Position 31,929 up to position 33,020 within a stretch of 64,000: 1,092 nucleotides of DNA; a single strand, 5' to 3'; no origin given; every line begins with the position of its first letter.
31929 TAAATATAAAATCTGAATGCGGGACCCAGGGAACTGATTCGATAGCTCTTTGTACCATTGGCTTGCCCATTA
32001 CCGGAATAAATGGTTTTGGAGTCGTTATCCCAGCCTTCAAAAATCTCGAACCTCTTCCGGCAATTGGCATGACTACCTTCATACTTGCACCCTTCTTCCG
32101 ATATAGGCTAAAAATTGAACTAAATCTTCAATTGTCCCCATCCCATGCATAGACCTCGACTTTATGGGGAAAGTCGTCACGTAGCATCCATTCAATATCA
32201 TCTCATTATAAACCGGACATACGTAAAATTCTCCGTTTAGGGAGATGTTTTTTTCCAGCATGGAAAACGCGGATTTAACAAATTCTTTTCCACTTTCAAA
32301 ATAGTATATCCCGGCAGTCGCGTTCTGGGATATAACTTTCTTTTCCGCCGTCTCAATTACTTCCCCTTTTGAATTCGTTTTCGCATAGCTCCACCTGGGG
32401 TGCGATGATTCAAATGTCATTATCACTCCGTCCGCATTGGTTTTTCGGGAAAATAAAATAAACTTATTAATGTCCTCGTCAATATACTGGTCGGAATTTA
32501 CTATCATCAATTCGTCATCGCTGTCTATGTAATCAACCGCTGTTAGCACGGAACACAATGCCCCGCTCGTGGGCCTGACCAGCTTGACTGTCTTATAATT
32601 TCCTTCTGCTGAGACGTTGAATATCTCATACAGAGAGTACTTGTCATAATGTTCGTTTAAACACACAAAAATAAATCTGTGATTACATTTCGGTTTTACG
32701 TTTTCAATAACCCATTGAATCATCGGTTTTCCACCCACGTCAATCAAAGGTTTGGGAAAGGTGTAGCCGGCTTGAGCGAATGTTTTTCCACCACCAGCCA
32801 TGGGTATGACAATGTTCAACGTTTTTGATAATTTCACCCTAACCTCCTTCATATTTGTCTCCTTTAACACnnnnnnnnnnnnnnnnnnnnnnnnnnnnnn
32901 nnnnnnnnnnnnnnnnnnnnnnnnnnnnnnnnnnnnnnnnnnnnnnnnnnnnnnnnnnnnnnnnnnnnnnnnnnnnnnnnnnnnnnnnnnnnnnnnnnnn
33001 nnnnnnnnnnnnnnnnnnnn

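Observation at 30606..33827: Convergent donor-synthesis cassette: GDPD-like gene facing a minus-strand operon of two paralogous nucleotidyltransferases, a cupin and a HAD phosphatase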

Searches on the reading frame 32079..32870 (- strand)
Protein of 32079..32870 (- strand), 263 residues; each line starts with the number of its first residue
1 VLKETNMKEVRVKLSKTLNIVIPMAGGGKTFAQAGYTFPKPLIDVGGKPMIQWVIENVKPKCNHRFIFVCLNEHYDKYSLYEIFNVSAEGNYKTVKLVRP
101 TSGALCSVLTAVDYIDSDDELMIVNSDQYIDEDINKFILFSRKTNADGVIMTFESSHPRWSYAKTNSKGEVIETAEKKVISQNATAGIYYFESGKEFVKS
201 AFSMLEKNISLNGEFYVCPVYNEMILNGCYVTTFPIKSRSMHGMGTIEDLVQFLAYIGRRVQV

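Call 3: search_protein_families(library=pfam, proteins=[window:32079-32870:-], max_evalue=0.01)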
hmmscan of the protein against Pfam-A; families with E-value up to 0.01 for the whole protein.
window:32079-32870:- (263 aa): 4 families
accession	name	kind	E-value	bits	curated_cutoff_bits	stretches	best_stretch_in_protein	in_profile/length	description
PF00483.29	NTP_transferase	-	6.3e-13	49.3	21.2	1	26-194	8-183/245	Nucleotidyl transferase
PF12804.13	NTP_transf_3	-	4.1e-09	37.2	27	1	22-158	3-128/160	MobA-like NTP transferase domain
PF02348.25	CTP_transf_3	-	0.00088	19.6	22.6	1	40-60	16-36/217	Cytidylyltransferase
PF01128.25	IspD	-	0.0039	17.4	27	1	20-153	3-128/221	2-C-methyl-D-erythritol 4-phosphate cytidylyltransferase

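Call 4: search_protein_families(library=ncbifam, proteins=[window:32079-32870:-], max_evalue=0.01)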
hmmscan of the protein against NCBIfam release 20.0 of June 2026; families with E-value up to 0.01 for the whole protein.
window:32079-32870:- (263 aa): 27 families (the best 25 are shown)
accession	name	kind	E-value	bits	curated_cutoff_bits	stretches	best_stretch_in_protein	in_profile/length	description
TIGR03992.1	Arch_glmU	subfamily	5.3e-14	51.9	292.1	1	20-235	3-206/393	bifunctional sugar-1-phosphate nucleotidylyltransferase/acetyltransferase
TIGR01208.1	rmlA_long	equivalog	1.8e-13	50.1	320.25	1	21-254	3-231/353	glucose-1-phosphate thymidylyltransferase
NF041173.1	Sug_nt_acttase_Thmprot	equivalog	7.1e-11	41.7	600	1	20-193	3-170/405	bifunctional sugar-1-phosphate nucleotidylyltransferase/acetyltransferase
NF010937.0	PRK14357.1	equivalog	1.8e-09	37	658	1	36-222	16-197/448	bifunctional UDP-N-acetylglucosamine diphosphorylase/glucosamine-1-phosphate N-acetyltransferase GlmU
NF041313.1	UDPGP_AglF_Halo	equivalog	6.7e-09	35.5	400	1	20-193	3-176/234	UTP--glucose-1-phosphate uridylyltransferase AglF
NF010933.0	PRK14353.1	equivalog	7.5e-08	31.4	505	1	20-253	8-238/453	bifunctional UDP-N-acetylglucosamine diphosphorylase/glucosamine-1-phosphate N-acetyltransferase GlmU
TIGR01173.1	glmU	equivalog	1.7e-07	30.5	366.85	1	19-238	2-216/452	bifunctional UDP-N-acetylglucosamine diphosphorylase/glucosamine-1-phosphate N-acetyltransferase GlmU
NF010935.0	PRK14355.1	equivalog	3.5e-06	25.9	718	1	37-253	20-235/459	bifunctional UDP-N-acetylglucosamine diphosphorylase/glucosamine-1-phosphate N-acetyltransferase GlmU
NF049965.1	GlMnHpPGnyltfHddC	equivalog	6.4e-06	26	300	1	37-192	20-168/221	D-glycero-D-manno-heptose 1-phosphate guanosyltransferase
NF045761.1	NAMPUrTaseMurU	equivalog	4.7e-05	23.4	250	1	21-142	4-122/226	N-acetylmuramate alpha-1-phosphate uridylyltransferase MurU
NF052502.1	man1P_GTase_Rv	exception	5.2e-05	22.3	440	1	21-214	4-193/352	mannose-1-phosphate guanylyltransferase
TIGR01099.1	galU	equivalog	5.3e-05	22.9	326.8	1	20-89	4-70/261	UTP--glucose-1-phosphate uridylyltransferase GalU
NF045495.1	AdoCbiPCobY_Meth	equivalog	7.2e-05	22.4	250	1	24-115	6-93/195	adenosylcobinamide-phosphate guanylyltransferase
NF010934.1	PRK14354.1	equivalog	0.0001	21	450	1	24-245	6-224/447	bifunctional UDP-N-acetylglucosamine diphosphorylase/glucosamine-1-phosphate N-acetyltransferase GlmU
NF041135.1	IPPtranDIPPsyn_Thcocales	equivalog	0.00018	20.6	580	1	21-134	4-108/419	bifunctional L-myo-inositol-1-phosphate cytidylyltransferase/CDP-L-myo-inositol myo-inositolphosphotransferase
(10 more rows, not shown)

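Call 8: search_solved_structures(query=window:32079-32870:-, max_evalue=0.01, show_alignments=1)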
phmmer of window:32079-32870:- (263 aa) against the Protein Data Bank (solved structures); distinct sequences matched with E-value up to 0.01: 12.
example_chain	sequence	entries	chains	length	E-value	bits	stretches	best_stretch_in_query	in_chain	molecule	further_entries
4evw_A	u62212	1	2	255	2.6e-16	63.1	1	20-240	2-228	Nucleoside-diphosphate-sugar pyrophosphorylase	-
5xhw_A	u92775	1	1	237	4e-05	26.4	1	20-142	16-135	Putative 6-deoxy-D-mannoheptose pathway protein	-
6jq8_A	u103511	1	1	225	5.3e-05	26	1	20-142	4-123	Putative 6-deoxy-D-mannoheptose pathway protein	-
8x7s_B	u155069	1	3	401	0.00012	24.8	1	20-193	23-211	UTP--glucose-1-phosphate uridylyltransferase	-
3hl3_A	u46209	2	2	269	0.00052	22.8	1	24-223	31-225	Glucose-1-phosphate thymidylyltransferase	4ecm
5j49_A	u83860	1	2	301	0.00092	21.9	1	16-101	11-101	UTP--glucose-1-phosphate uridylyltransferase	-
5i1f_A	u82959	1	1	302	0.001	21.8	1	16-101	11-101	UTP--glucose-1-phosphate uridylyltransferase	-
7x8j_A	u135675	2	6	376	0.0014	21.4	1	22-191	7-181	Mannose-1-phosphate guanylyltransferase 1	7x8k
8yre_D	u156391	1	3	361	0.0014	21.4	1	22-191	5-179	Mannose-1-phosphate guanylyltransferase 1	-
5vct_A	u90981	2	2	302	0.0014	21.3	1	16-101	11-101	UTP--glucose-1-phosphate uridylyltransferase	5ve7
5z09_A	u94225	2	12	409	0.0028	20.4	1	22-194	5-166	Dual sugar-1-phosphate nucleotidylyltransferase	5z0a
3oam_A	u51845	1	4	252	0.0028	20.4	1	39-70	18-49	3-deoxy-manno-octulosonate cytidylyltransferase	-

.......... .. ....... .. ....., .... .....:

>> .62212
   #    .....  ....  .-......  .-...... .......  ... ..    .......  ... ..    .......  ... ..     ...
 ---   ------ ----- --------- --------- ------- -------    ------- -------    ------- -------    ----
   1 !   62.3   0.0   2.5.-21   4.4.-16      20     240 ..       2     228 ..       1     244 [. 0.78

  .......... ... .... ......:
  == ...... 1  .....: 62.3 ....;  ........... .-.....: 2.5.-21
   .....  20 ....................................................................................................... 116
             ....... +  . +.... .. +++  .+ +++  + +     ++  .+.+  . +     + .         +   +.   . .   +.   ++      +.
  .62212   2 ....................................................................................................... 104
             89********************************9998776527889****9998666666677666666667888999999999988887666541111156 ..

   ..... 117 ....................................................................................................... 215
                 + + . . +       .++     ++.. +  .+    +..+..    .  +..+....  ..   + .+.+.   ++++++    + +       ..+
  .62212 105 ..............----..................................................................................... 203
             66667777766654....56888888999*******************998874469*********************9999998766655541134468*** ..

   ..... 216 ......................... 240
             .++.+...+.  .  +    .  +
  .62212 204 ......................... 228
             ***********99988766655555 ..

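Call 60: search_dna_similar(query=window:32079-32852:-, collection=plasmids, mode=protein, max_rows=15)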
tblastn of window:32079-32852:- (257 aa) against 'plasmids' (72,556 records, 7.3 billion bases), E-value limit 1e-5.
Records with a match: 39; places in all: 80; records where one place covers at least 80% of the query: 37.
Best place of each record, by identity: <60% 39.
By first word of the organism name: Rhizobium 11; Azospirillum 3; Pseudochrobactrum 3; Escherichia 3; Acetobacter 2; Pseudomonas 2; Sinorhizobium 2; Scandinavium 1; Ruegeria 1; Roseinatronobacter 1; and 10 more.
By predicted mobility (MOB-suite, as given by PLSDB): non-mobilizable 30; mobilizable 6; conjugative 3.
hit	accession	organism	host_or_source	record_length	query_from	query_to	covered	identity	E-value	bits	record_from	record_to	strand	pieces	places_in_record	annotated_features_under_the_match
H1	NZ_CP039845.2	Acetobacter pasteurianus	whole organism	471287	12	247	92%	49.0%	8e-58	205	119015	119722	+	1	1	glycosyltransferase family 2 protein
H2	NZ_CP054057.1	Scandinavium goeteborgense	Homo sapiens,Wound,wound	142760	12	248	92%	47.1%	5e-65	226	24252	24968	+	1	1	glycosyltransferase family 2 protein | hypothetical protein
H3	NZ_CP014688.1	Acetobacter persici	water kefir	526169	12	249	86%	50.0%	1e-47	216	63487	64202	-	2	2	none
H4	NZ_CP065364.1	Ruegeria sp. SCSIO 43209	Galaxea fascicularis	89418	10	249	93%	44.9%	6e-49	179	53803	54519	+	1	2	glycosyltransferase family 2 protein | hypothetical protein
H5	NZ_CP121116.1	Roseinatronobacter sp. S2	cell culture,Alkaline Spring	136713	10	249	93%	44.6%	4e-58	206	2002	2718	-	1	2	glycosyltransferase family 2 protein | hypothetical protein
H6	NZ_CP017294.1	Pseudomonas aeruginosa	Homo sapiens,blood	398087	12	249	93%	43.8%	4e-57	203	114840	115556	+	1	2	glycosyltransferase family 2 protein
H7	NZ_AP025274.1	Pseudomonas alcaligenes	Homo sapiens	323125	12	249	93%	43.3%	2e-56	201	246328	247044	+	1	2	glycosyltransferase family 2 protein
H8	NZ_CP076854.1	Rhizobium sp. WYJ-E13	Curcuma wenyujin Y.H. Chen et C. ...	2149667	12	256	95%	40.5%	3e-50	183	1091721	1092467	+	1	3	none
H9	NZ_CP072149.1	Rhizobium sp. K1/93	Himalayan blackberry,cell culture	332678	10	252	95%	40.6%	2e-46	172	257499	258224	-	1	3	glycosyltransferase family 2 protein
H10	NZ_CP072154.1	Rhizobium sp. K15/93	Himalayan blackberry,cell culture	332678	10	252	95%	40.6%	2e-46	172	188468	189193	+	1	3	glycosyltransferase family 2 protein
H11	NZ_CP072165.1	Rhizobium sp. B21/90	Himalayan blackberry,cell culture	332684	10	252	95%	40.6%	2e-46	172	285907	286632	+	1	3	glycosyltransferase family 2 protein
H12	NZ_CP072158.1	Rhizobium sp. B230/85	Himalayan blackberry,cell culture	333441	10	252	95%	40.6%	2e-46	172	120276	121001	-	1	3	glycosyltransferase family 2 protein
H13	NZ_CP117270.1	Rhizobium rhododendri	Rhododendron sp.,pure bacterial ...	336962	10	252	95%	40.2%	2e-46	172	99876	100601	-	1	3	glycosyltransferase family 2 protein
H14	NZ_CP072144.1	Rhizobium sp. L51/94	Blueberry,cell culture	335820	10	252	95%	40.2%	2e-46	172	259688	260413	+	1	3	glycosyltransferase family 2 protein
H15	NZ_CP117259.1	Rhizobium tumorigenes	Rubus sp.,pure bacterial culture,Aerial ...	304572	10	252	95%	40.2%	2e-46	172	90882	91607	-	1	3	glycosyltransferase family 2 protein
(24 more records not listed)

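Call 62: get_annotated_region(hit=H6, flank=7000)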
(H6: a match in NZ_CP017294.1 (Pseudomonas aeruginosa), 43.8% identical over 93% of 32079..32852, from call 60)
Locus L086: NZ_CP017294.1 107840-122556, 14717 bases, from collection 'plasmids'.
description: Pseudomonas aeruginosa strain PA83 plasmid unnamed1, complete sequence
organism: Pseudomonas aeruginosa (NCBI taxid 287)
taxonomy: Bacteria; Pseudomonadota; Gammaproteobacteria; Pseudomonadales; Pseudomonadaceae; Pseudomonas; Pseudomonas aeruginosa
host: -; source: Homo sapiens,blood; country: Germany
typing (MOB-suite, as given by PLSDB): conjugative; replicon IncP; relaxase MOBP; mating-pair formation MPF_T
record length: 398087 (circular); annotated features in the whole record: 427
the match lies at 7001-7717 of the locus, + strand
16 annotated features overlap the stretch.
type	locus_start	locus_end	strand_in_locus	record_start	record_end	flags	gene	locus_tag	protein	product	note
CDS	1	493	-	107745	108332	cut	-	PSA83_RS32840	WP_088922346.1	hypothetical protein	-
CDS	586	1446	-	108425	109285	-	-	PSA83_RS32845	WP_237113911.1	SprT-like domain-containing protein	-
CDS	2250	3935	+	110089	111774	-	istA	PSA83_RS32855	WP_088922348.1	IS21 family transposase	-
CDS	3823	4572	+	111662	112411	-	istB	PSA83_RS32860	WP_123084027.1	IS21-like element IS1474 family helper ATPase IstB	-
CDS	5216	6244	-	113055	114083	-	-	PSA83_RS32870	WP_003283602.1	IS30-like element ISPsp7 family transposase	GO:0006313 - DNA transposition [Evidence IEA]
CDS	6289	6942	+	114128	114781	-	-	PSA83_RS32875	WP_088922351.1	ABC transporter ATP-binding protein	-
CDS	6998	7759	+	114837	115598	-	-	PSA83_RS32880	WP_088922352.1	glycosyltransferase family 2 protein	-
CDS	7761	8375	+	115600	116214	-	-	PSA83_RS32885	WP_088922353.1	phosphodiesterase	-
CDS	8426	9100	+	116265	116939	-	-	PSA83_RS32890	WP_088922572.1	HAD family phosphatase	-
CDS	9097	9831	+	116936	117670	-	-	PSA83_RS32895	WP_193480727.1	glycosyltransferase family 2 protein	-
CDS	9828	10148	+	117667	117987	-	-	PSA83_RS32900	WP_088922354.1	cupin domain-containing protein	-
CDS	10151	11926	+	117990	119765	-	-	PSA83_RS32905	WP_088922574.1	hypothetical protein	-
CDS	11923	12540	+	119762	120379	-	-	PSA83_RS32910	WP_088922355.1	hypothetical protein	-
CDS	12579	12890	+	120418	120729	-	-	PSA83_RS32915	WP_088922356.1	hypothetical protein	-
CDS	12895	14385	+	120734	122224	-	-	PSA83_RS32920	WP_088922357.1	GMC oxidoreductase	-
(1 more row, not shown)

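Call 63: search_dna_similar(query=window:32079-32852:-, collection=plasmids, mode=protein, max_rows=40)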
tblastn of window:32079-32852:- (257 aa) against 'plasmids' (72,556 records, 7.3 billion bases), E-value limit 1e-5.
Records with a match: 39; places in all: 80; records where one place covers at least 80% of the query: 37.
Best place of each record, by identity: <60% 39.
By first word of the organism name: Rhizobium 11; Azospirillum 3; Pseudochrobactrum 3; Escherichia 3; Acetobacter 2; Pseudomonas 2; Sinorhizobium 2; Scandinavium 1; Ruegeria 1; Roseinatronobacter 1; and 10 more.
By predicted mobility (MOB-suite, as given by PLSDB): non-mobilizable 30; mobilizable 6; conjugative 3.
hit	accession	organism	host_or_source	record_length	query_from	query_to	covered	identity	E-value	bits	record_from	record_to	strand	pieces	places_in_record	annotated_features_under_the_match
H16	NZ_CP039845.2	Acetobacter pasteurianus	whole organism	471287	12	247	92%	49.0%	8e-58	205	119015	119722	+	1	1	glycosyltransferase family 2 protein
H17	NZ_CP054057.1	Scandinavium goeteborgense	Homo sapiens,Wound,wound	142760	12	248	92%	47.1%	5e-65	226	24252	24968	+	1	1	glycosyltransferase family 2 protein | hypothetical protein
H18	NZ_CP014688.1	Acetobacter persici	water kefir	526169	12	249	86%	50.0%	1e-47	216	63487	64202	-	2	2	none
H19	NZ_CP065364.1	Ruegeria sp. SCSIO 43209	Galaxea fascicularis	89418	10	249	93%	44.9%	6e-49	179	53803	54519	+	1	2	glycosyltransferase family 2 protein | hypothetical protein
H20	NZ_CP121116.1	Roseinatronobacter sp. S2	cell culture,Alkaline Spring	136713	10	249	93%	44.6%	4e-58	206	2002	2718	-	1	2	glycosyltransferase family 2 protein | hypothetical protein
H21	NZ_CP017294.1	Pseudomonas aeruginosa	Homo sapiens,blood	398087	12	249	93%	43.8%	4e-57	203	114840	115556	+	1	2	glycosyltransferase family 2 protein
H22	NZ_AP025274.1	Pseudomonas alcaligenes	Homo sapiens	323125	12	249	93%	43.3%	2e-56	201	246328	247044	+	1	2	glycosyltransferase family 2 protein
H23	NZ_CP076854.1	Rhizobium sp. WYJ-E13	Curcuma wenyujin Y.H. Chen et C. ...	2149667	12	256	95%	40.5%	3e-50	183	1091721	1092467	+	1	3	none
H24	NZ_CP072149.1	Rhizobium sp. K1/93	Himalayan blackberry,cell culture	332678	10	252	95%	40.6%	2e-46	172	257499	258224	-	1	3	glycosyltransferase family 2 protein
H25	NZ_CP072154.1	Rhizobium sp. K15/93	Himalayan blackberry,cell culture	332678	10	252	95%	40.6%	2e-46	172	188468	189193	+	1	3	glycosyltransferase family 2 protein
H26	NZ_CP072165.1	Rhizobium sp. B21/90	Himalayan blackberry,cell culture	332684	10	252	95%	40.6%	2e-46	172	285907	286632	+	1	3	glycosyltransferase family 2 protein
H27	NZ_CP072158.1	Rhizobium sp. B230/85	Himalayan blackberry,cell culture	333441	10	252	95%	40.6%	2e-46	172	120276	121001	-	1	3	glycosyltransferase family 2 protein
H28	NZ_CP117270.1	Rhizobium rhododendri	Rhododendron sp.,pure bacterial ...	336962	10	252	95%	40.2%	2e-46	172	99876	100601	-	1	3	glycosyltransferase family 2 protein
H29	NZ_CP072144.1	Rhizobium sp. L51/94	Blueberry,cell culture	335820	10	252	95%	40.2%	2e-46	172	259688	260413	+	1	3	glycosyltransferase family 2 protein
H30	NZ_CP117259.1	Rhizobium tumorigenes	Rubus sp.,pure bacterial culture,Aerial ...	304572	10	252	95%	40.2%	2e-46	172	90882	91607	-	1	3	glycosyltransferase family 2 protein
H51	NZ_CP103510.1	Escherichia coli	Homo sapiens,blood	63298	14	223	82%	28.1%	4e-10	67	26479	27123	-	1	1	capsular biosynthesis protein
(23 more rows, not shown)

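Call 65: get_annotated_region(hit=H51, flank=9000)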
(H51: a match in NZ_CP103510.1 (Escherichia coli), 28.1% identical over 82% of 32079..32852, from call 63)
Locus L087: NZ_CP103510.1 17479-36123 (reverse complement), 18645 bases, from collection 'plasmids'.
description: Escherichia coli O25b:H4-ST131 strain 5506 plasmid pMB9366_2, complete sequence
organism: Escherichia coli (NCBI taxid 941322)
taxonomy: Bacteria; Pseudomonadota; Gammaproteobacteria; Enterobacterales; Enterobacteriaceae; Escherichia; Escherichia coli
host: -; source: Homo sapiens,blood; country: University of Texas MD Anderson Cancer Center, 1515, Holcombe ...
typing (MOB-suite, as given by PLSDB): non-mobilizable; replicon IncFIA,IncY
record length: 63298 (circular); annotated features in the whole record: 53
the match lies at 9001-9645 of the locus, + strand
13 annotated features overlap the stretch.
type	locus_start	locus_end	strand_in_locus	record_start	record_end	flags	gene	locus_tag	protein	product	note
CDS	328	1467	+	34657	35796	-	-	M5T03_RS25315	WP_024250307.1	ISAs1 family transposase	-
CDS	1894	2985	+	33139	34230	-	-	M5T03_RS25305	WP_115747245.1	Stealth CR1 domain-containing protein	-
CDS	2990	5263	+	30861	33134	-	-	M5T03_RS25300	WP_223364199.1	CDP-glycerol glycerophosphotransferase family protein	-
CDS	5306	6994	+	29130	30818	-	-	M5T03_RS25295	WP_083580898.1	hypothetical protein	-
CDS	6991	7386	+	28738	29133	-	-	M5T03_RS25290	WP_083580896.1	HAD hydrolase family protein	-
CDS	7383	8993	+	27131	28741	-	-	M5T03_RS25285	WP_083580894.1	aminoglycoside phosphotransferase family protein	-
CDS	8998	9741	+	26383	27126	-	-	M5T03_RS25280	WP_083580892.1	capsular biosynthesis protein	-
CDS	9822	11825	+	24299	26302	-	-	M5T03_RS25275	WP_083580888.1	capsular polysaccharide biosynthesis protein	-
CDS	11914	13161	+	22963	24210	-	-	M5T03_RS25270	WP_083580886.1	capsular biosynthesis protein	-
CDS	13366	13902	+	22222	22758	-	-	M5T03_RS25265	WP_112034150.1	HTH domain-containing protein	-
CDS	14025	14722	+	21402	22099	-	-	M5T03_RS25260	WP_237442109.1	IS1 family transposase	-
CDS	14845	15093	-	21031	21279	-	-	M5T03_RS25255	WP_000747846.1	hypothetical protein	-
CDS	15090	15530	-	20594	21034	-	-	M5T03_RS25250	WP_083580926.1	peptide-binding protein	-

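Call 66: get_annotated_region(hit=H30, flank=8000)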
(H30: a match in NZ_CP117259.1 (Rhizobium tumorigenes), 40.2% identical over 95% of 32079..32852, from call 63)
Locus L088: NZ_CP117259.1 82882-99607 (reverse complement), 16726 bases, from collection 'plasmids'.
description: Rhizobium tumorigenes strain 1078 plasmid unnamed2, complete sequence
organism: Rhizobium tumorigenes (NCBI taxid 2041385)
taxonomy: Bacteria; Pseudomonadota; Alphaproteobacteria; Hyphomicrobiales; Rhizobiaceae; Rhizobium; Rhizobium tumorigenes
host: -; source: Rubus sp.,pure bacterial culture,Aerial tumor; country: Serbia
typing (MOB-suite, as given by PLSDB): non-mobilizable
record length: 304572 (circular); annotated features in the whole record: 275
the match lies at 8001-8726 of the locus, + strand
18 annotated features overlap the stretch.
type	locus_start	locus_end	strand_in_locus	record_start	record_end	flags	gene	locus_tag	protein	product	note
CDS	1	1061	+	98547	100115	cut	-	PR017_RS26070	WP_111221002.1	FGGY-family carbohydrate kinase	GO:0016310 - phosphorylation [Evidence IEA]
CDS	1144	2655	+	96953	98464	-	-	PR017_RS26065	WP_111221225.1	glycerol-3-phosphate dehydrogenase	GO:0006072 - glycerol-3-phosphate metabolic process [Evidence IEA]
CDS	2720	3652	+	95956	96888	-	-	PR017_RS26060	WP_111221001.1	TIM barrel protein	-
CDS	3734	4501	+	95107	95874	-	-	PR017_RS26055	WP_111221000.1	triose-phosphate isomerase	-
CDS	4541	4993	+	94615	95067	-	-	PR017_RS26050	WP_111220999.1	RpiB/LacA/LacB family sugar-phosphate isomerase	-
CDS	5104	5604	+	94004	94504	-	-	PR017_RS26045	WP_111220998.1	hypothetical protein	-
CDS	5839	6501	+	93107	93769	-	-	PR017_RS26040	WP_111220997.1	hypothetical protein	-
CDS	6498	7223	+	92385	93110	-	-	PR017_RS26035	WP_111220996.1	HAD family phosphatase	-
CDS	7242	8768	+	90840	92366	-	-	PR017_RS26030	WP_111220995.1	glycosyltransferase family 2 protein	-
CDS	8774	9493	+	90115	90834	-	-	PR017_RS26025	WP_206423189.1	hypothetical protein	-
CDS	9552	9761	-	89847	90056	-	-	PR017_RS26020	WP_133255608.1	hypothetical protein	-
CDS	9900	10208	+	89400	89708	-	-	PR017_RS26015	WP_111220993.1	DUF6074 family protein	-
CDS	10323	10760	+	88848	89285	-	aroQ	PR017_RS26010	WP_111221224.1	type II 3-dehydroquinate dehydratase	GO:0009423 - chorismate biosynthetic process [Evidence IEA]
CDS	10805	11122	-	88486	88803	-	-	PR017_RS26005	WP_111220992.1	metalloregulator ArsR/SmtB family transcription factor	GO:0006355 - regulation of DNA-templated transcription [Evidence IEA]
CDS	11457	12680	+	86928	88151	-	-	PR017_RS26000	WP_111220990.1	amidohydrolase family protein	-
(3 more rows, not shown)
